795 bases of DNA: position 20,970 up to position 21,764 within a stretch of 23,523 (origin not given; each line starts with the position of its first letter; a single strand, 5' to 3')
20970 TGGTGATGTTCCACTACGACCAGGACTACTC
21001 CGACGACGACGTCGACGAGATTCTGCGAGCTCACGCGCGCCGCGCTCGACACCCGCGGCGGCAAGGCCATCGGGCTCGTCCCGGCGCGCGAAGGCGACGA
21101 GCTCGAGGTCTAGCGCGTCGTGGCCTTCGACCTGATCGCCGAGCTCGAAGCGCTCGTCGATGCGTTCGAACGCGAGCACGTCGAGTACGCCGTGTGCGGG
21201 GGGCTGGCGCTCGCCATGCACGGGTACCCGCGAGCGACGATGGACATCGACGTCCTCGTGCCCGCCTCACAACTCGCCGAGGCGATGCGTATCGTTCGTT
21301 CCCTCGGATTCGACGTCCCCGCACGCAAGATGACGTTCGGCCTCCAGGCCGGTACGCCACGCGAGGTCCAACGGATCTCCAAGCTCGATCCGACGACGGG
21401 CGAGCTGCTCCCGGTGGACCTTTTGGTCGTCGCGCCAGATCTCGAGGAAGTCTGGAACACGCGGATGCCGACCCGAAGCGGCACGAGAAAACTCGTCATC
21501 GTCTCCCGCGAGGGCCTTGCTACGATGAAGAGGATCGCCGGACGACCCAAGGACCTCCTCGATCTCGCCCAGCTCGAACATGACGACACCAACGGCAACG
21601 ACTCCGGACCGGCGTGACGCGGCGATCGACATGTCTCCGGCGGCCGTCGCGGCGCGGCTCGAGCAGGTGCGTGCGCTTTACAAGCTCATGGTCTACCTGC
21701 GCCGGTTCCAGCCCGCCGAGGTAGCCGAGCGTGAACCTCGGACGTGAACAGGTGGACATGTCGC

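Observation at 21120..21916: Lower-GC insert: nucleotidyltransferase followed by two tandem paralogous small ORFs under apparent purifying selection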

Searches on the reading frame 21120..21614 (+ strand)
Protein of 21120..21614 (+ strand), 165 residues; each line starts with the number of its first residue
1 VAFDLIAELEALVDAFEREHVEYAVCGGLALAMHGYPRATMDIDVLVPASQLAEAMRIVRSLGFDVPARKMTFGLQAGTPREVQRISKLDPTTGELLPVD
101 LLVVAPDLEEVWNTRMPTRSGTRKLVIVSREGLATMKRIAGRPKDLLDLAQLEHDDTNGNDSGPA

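Call 7: search_protein_families(library=pfam, proteins=[window:21120-21614:+], max_evalue=1)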
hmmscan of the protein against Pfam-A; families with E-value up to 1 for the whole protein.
window:21120-21614:+ (165 aa): 5 families
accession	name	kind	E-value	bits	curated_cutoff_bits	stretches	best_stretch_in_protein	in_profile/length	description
PF08843.17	AbiEii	-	1.4e-06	28.9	22.5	1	12-157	6-173/238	Nucleotidyl transferase AbiEii toxin, Type IV TA system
PF14907.12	NTP_transf_5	-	2e-06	28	31.2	1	5-66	56-120/249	Uncharacterised nucleotidyltransferase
PF19502.5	DUF6036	-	0.00011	22.5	23.6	1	4-149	5-115/164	Nucleotidyltransferase of unknown function (DUF6036)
PF09413.15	DUF2007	-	0.0052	17.4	25.7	1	7-62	11-65/66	Putative prokaryotic signal transducing protein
PF10706.15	Aminoglyc_resit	-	0.0052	17.4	21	1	9-72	2-69/149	Aminoglycoside-2''-adenylyltransferase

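Call 8: search_protein_families(library=ncbifam, proteins=[window:21120-21614:+], max_evalue=1)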
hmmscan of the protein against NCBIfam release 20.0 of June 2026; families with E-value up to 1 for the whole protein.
window:21120-21614:+ (165 aa): 0 families

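Call 9: search_protein_families(library=padloc, proteins=[window:21120-21614:+], max_evalue=1)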
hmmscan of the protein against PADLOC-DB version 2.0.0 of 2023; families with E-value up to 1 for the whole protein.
window:21120-21614:+ (165 aa): 1 family
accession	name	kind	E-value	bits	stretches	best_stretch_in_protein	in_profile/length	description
PDLC02314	AbiEii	-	0.041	11.2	1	16-64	45-94/290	AbiEii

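Call 13: find_homologous_proteins(query=window:21120-21614:+)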
Query window:21120-21614:+ (165 aa): 344 proteins with E <= 0.001 among 763 candidates; the best 120 are listed.
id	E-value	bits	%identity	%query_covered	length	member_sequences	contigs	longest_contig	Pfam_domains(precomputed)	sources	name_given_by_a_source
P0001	6.4e-102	356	100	100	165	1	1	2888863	PF14907.13,PF08843.18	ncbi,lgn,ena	-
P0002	7.8e-69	249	71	98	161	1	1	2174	PF19502.6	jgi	jgi:hypothetical protein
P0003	5.3e-68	246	76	93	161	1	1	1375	PF08843.18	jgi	jgi:hypothetical protein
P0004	1.6e-66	241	73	93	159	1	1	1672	-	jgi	jgi:hypothetical protein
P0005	1.9e-66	241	76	93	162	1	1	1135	PF19502.6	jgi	jgi:hypothetical protein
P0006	1.9e-66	241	71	98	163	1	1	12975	PF14907.13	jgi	-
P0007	2.7e-65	237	68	99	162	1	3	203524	-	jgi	jgi:hypothetical protein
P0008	4.3e-65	236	71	96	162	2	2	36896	PF19502.6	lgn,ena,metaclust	metaclust:\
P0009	6.8e-65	236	70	96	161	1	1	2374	PF14907.13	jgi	jgi:hypothetical protein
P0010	4.2e-64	233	73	93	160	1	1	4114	PF19502.6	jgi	jgi:hypothetical protein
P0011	1.1e-63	232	73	93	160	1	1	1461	PF19502.6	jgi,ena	-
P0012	2.2e-63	231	66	100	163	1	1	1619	PF14907.13,PF08843.18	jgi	jgi:hypothetical protein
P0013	2.9e-63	230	67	95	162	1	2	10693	PF19502.6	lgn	-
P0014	3.6e-63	230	73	93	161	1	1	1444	PF19502.6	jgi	jgi:hypothetical protein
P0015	4.4e-63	230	70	95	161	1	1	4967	PF14907.13,PF19502.6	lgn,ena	-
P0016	6.5e-63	229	69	96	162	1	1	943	PF19502.6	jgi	jgi:hypothetical protein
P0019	2.4e-62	227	67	96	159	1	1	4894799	-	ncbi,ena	-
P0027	8.9e-61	222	70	92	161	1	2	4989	PF14907.13,PF19502.6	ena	-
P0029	2.6e-60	221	67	93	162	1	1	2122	PF14907.13,PF19502.6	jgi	jgi:hypothetical protein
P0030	3.0e-60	221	65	96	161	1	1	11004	PF19502.6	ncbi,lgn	-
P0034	7.4e-60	219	65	96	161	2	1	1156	PF19502.6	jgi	jgi:hypothetical protein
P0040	1.3e-59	219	65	96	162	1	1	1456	PF14907.13,PF19502.6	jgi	jgi:hypothetical protein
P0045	2.1e-59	218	65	95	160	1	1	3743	PF19502.6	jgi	jgi:hypothetical protein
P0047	2.5e-59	218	65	98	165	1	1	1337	PF14907.13,PF19502.6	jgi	jgi:hypothetical protein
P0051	5.8e-59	217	67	93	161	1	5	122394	PF14907.13,PF08843.18,PF19502.6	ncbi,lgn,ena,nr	ncbi:MAG: nucleotidyl transferase AbiEii/AbiGii toxin family protein [Deltaproteobacteria bacterium]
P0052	5.9e-59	216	65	93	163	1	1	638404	PF14907.13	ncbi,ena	-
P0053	7.7e-59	216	69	93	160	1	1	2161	PF14907.13,PF08843.18,PF19502.6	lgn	-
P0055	8.2e-59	216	69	91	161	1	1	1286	PF19502.6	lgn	-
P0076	1.2e-57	212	69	93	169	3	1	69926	PF14907.13,PF19502.6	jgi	-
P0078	2.0e-57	212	62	95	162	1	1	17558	PF14907.13,PF19502.6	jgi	jgi:hypothetical protein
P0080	2.3e-57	211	67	93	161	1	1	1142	PF14907.13,PF19502.6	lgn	-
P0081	2.6e-57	211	67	93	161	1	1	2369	PF19502.6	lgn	-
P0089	7.2e-57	210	67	93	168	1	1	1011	PF14907.13,PF19502.6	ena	-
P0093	1.0e-56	209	62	99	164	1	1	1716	PF14907.13,PF08843.18,PF19502.6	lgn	-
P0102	2.0e-56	208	62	99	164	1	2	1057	PF19502.6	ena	-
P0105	3.9e-56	207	64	98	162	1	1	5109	PF19502.6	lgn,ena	-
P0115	1.5e-55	205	62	96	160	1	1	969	PF19502.6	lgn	-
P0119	1.9e-55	205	63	92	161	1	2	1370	PF14907.13,PF19502.6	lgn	-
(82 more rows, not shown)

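Call 17: find_related_loci(query=A3, collection=genome_contigs, flank=4000)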
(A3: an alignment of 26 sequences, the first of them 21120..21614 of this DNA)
Query A3 (165 aa) in genome_contigs; peptide patterns used: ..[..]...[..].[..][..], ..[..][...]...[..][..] (x = any residue, [..] = any of these).
442 stretches matched a pattern; 372 encode a relative of the query (tblastn E <= 1e-3); the best 80 are kept; 80 distinct loci.
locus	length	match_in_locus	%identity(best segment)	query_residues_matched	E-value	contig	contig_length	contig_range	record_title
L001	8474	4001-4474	67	1-158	2e-68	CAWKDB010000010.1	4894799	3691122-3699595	MAG: uncultured delta proteobacterium isolate MFD05502.bin.2.30 genome assembly, contig: contig_8802, whole genome shotg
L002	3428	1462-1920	64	1-153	6e-66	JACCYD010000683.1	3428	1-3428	MAG: Deltaproteobacteria bacterium isolate MGR_bin195 SD2897-2912_k127_4373198, whole genome shotgun sequence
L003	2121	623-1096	63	1-158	8e-67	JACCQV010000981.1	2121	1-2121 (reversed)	MAG: Deltaproteobacteria bacterium isolate MGR_bin5 SD2897-2912_k127_3608893, whole genome shotgun sequence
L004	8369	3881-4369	64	1-161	2e-65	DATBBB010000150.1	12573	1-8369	MAG TPA_asm: Kofleriaceae bacterium isolate SMAG_U5747 k141_1883339, whole genome shotgun sequence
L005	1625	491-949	67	1-153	9e-68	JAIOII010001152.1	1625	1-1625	MAG: Kofleriaceae bacterium isolate MAG_26 contig_221579, whole genome shotgun sequence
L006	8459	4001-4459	69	1-153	2e-64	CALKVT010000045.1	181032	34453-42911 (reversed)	MAG TPA_asm: uncultured Myxococcales bacterium isolate SRR1506987_bin.35_CONCOCT_v1.1_MAG genome assembly, contig: ERZ76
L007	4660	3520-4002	62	14-165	4e-62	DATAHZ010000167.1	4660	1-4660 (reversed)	MAG TPA_asm: Kofleriaceae bacterium isolate SMAG_U6870 k141_3338558, whole genome shotgun sequence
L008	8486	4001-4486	65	1-161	2e-61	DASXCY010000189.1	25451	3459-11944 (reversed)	MAG TPA_asm: Kofleriaceae bacterium isolate SMAG_U5072 k141_1002421, whole genome shotgun sequence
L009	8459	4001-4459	63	1-153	3e-61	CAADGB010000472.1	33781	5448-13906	uncultured delta proteobacterium isolate PRO4.fa.gz genome assembly, contig: k127_223664, whole genome shotgun sequence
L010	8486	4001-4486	62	1-162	3e-65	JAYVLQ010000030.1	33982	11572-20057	MAG: Kofleriaceae bacterium isolate GL54_UP_metabinner_5 GL54_UP_metabinner_5_29, whole genome shotgun sequence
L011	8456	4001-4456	64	2-153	9e-60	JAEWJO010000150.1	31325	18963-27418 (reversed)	MAG: Proteobacteria bacterium isolate OH_PBrB_153 k127_249291, whole genome shotgun sequence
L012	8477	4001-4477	61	1-161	8e-59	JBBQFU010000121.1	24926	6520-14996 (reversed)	MAG: Haliangiales bacterium isolate Co_metawrap_1004 Cmw_1004_k141_4889744_length_24926_cov_7.7003, whole genome shotgun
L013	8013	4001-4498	59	1-165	7e-54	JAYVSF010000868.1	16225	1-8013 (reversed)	MAG: Myxococcales bacterium isolate GL74_DN_concoct_155_sub GL74_DN_concoct_155_sub_867, whole genome shotgun sequence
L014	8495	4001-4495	54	1-165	2e-53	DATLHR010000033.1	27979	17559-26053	MAG TPA_asm: Kofleriaceae bacterium isolate SMAG_U13645 k141_4382750, whole genome shotgun sequence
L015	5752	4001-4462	58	1-154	7e-53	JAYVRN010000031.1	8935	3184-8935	MAG: Myxococcales bacterium isolate GL73_DN_concoct_207_sub GL73_DN_concoct_207_sub_30, whole genome shotgun sequence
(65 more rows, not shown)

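Call 25: search_solved_structures(query=A3, max_evalue=1, show_alignments=2)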
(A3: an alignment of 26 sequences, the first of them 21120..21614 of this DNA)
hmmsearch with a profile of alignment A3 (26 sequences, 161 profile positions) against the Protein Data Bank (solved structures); distinct sequences matched with E-value up to 1: 8.
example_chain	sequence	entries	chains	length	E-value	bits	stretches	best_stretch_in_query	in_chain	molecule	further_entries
8an4_A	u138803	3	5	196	0.00021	24.5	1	22-156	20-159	Bacterial toxin | Nucleotidyl transferase AbiEii/AbiGii toxin family protein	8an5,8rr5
4hx0_A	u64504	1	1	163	0.024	17.8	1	9-57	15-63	Putative nucleotidyltransferase TM1012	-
2fcl_A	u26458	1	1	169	0.026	17.7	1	9-57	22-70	hypothetical protein TM1012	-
2ewr_A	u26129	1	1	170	0.027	17.7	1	9-57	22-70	hypothetical protein TM1012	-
5uvd_A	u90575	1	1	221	0.05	16.8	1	9-50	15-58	Nucleotidyltransferase-like protein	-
4fo1_A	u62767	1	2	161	0.13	15.4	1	7-69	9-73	Lincosamide resistance protein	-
4wh5_A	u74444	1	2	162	0.13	15.4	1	7-69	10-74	Lincosamide resistance protein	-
3wiq_A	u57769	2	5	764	0.4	13.9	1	20-48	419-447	Kojibiose phosphorylase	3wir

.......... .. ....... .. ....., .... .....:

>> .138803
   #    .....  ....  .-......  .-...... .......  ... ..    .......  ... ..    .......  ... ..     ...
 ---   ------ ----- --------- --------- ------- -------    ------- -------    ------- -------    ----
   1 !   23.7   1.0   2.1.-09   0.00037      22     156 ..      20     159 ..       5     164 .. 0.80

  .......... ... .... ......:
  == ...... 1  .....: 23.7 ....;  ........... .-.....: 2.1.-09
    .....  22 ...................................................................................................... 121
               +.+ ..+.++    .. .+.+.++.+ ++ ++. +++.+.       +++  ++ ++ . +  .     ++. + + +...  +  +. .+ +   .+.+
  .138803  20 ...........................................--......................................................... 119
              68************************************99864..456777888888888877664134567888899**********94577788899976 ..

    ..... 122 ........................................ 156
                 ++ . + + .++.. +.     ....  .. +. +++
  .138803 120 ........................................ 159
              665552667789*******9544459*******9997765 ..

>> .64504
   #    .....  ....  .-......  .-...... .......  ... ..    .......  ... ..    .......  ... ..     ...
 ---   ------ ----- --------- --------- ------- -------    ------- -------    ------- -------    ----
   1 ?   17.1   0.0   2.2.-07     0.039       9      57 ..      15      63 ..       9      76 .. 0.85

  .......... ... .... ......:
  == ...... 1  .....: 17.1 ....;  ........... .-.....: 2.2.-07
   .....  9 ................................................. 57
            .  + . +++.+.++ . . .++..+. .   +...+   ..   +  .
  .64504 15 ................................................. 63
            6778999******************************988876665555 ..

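Call 31: predict_structure(alignment_id=A3)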
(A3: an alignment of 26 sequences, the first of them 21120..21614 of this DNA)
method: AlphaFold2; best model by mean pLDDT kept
length: 165 residues; sequences in the alignment: 26
mean_pLDDT: 87.0   pTM: 0.81
mean pLDDT of the five models: 87.0, 86.4, 86.0, 84.8, 84.0
residues with pLDDT >= 90: 103; 70-90: 40; 50-70: 14; < 50: 8
segments of 3 or more residues with pLDDT < 50: 158-165
pLDDT, mean of each block of 10 residues (from residue 1): 88 97 96 89 95 97 87 68 90 93 92 93 91 92 86 64 40
secondary structure, 60 per line:
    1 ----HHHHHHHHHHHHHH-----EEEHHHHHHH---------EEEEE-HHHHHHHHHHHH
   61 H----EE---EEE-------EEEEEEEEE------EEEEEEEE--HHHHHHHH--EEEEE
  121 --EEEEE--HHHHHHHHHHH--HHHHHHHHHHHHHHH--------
elements in order: H5-18 E24-26 H27-33 E43-47 H49-61 E71-73 E81-89 E96-103 H106-113 E116-120 E123-127 H130-140 H143-157

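Call 34: fold_search(model_id=the predicted structure, library=pdb)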
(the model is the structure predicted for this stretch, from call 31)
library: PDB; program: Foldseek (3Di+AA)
matches with E <= 10: 650; with E <= 0.001: 15
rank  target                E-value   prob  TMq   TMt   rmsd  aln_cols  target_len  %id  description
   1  4fo1_A                2.0e-07  1.00  0.57  0.59   5.3       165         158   18  Crystal structure of lincosamide antibiotic adenylyltransferase LnuA, apo (released 2012-07-04)
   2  2ewr                  2.9e-07  1.00  0.67  0.70   4.8       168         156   16  Crystal structure of a putative nucleotidyltransferase (tm1012) from Thermotoga maritima at 1.60 A resolution (released 2005-12-06)
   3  2fcl                  7.0e-07  1.00  0.64  0.67   4.6       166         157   17  Crystal structure of a putative nucleotidyltransferase (tm1012) from Thermotoga maritima at 1.35 A resolution (released 2006-03-14)
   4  8an4_A                1.0e-06  1.00  0.70  0.60   4.3       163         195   21  MenT1 toxin (rv0078a) from Mycobacterium tuberculosis H37Rv (released 2023-08-02)
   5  8an5_B                1.7e-06  1.00  0.70  0.63   3.9       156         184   19  MenAT1 toxin-antitoxin complex (rv0078a-rv0078b) from Mycobacterium tuberculosis H37Rv (released 2023-08-02)
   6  8an4_B                1.7e-06  1.00  0.67  0.59   4.1       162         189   19  MenT1 toxin (rv0078a) from Mycobacterium tuberculosis H37Rv (released 2023-08-02)
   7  8an5_A                6.3e-06  1.00  0.61  0.53   6.9       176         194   18  MenAT1 toxin-antitoxin complex (rv0078a-rv0078b) from Mycobacterium tuberculosis H37Rv (released 2023-08-02)
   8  4hx0                  1.0e-05  1.00  0.53  0.55   7.0       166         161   17  Crystal structure of a putative nucleotidyltransferase (TM1012) from Thermotoga maritima at 1.87 A resolution (released 2013-09-11)
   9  5kqj_MODEL_1_A        3.9e-05  1.00  0.62  0.56   4.8       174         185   17  Solution Structure of Antibiotic-Resistance Factor ANT(2'')-Ia Reveals Substrate-Regulated Conformation Dynami (released 2017-07-12)
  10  4wqk                  4.7e-05  1.00  0.64  0.60   4.6       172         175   16  Crystal structure of aminoglycoside nucleotidylyltransferase ANT(2")-Ia, apo form (released 2014-11-12)
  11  5cfu                  5.0e-05  1.00  0.63  0.60   4.6       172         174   16  Crystal Structure of ANT(2")-Ia in complex with adenylyl-2"-tobramycin (released 2016-07-20)
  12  8rr5                  6.0e-05  1.00  0.58  0.55   6.5       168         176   17  MenT1 toxin (rv0078a) from Mycobacterium tuberculosis H37Rv, phosphorylated at T39 (released 2024-09-11)
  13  5cfs                  7.3e-05  1.00  0.62  0.58   4.6       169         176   16  Crystal Structure of ANT(2")-Ia in complex with AMPCPP and tobramycin (released 2016-03-16)
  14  3wfp_C                7.9e-04  1.00  0.43  0.21   6.7       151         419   14  tRNA processing enzyme (apo form 2) (released 2014-01-01)
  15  4o8s                  8.4e-04  1.00  0.51  0.39   6.0       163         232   16  Crystal structure of JHP933 from Helicobacter pylori (released 2014-09-10)
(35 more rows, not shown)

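Call 36: find_encoding_contigs(protein=P0001, flank=6000, max_places=3)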
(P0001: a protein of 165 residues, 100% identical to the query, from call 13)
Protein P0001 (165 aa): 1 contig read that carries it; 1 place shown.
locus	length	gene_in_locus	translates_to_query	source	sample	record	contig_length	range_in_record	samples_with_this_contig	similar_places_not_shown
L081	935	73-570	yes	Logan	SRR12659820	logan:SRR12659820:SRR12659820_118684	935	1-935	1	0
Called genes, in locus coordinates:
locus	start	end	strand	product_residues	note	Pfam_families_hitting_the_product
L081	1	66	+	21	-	?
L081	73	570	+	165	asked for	PF14907:NTP_transf_5 (weak), PF08843:AbiEii (faint)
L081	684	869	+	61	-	-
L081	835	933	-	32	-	?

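Call 38: find_related_loci(query=window:21120-21614:+, collection=metagenome_contigs, flank=2500)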
Query window:21120-21614:+ (165 aa) in metagenome_contigs; peptide patterns used: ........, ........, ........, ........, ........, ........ (x = any residue, [..] = any of these).
600 stretches matched a pattern (row limit reached: there are more); 401 encode a relative of the query (tblastn E <= 1e-3); the best 80 are kept; 80 distinct loci.
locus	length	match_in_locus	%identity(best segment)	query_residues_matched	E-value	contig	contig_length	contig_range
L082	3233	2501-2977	71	1-158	6e-70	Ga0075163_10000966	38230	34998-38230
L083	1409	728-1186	73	1-153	9e-74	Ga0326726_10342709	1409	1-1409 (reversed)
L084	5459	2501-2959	69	1-153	9e-65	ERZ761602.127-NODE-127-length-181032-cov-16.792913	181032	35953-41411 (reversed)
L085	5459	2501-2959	63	1-153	3e-63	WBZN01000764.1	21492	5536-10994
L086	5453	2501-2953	63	3-153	3e-62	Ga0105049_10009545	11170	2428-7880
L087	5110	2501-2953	63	3-153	3e-62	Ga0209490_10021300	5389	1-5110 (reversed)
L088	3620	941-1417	62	1-157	2e-61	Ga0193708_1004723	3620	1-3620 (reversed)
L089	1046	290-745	61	1-152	3e-64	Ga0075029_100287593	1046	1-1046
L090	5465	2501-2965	58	1-156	4e-48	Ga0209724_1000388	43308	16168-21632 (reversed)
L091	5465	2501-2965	58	1-156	4e-48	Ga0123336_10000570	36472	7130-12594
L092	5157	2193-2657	58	1-156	4e-48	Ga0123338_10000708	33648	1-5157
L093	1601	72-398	68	1-109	1e-47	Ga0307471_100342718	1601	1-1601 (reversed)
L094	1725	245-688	39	5-155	2e-32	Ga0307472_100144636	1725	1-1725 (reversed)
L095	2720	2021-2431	34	12-153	3e-15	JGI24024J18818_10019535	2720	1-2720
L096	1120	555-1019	29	5-164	7e-15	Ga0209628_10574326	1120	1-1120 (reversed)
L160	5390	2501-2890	33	19-153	5e-12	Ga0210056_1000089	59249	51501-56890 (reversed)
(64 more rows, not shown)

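Call 41: search_protein_families(library=pfam, proteins=[L160:2456-2929:+], max_evalue=1)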
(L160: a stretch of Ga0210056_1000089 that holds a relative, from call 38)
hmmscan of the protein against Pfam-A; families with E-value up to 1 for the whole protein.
L160:2456-2929:+ (158 aa): 4 families
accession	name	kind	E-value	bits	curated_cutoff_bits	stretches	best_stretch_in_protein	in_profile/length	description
PF19502.5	DUF6036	-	6.3e-08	33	23.6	1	9-145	10-119/164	Nucleotidyltransferase of unknown function (DUF6036)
PF08843.17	AbiEii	-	2.6e-05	24.7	22.5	1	13-151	8-174/238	Nucleotidyl transferase AbiEii toxin, Type IV TA system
PF09970.15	DUF2204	-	6.6e-05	23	20.3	1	4-145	3-145/181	Nucleotidyl transferase of unknown function (DUF2204)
PF10706.15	Aminoglyc_resit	-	0.013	16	21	1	8-63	4-59/149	Aminoglycoside-2''-adenylyltransferase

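Call 42: search_protein_families(library=ncbifam, proteins=[L160:2456-2929:+], max_evalue=1)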
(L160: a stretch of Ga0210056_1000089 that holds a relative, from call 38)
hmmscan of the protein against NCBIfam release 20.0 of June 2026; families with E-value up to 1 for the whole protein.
L160:2456-2929:+ (158 aa): 0 families

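Call 60: search_dna_similar(query=window:21120-21614:+, collection=plasmids, mode=protein, max_rows=15)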
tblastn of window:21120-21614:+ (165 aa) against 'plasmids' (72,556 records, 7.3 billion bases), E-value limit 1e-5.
No match.
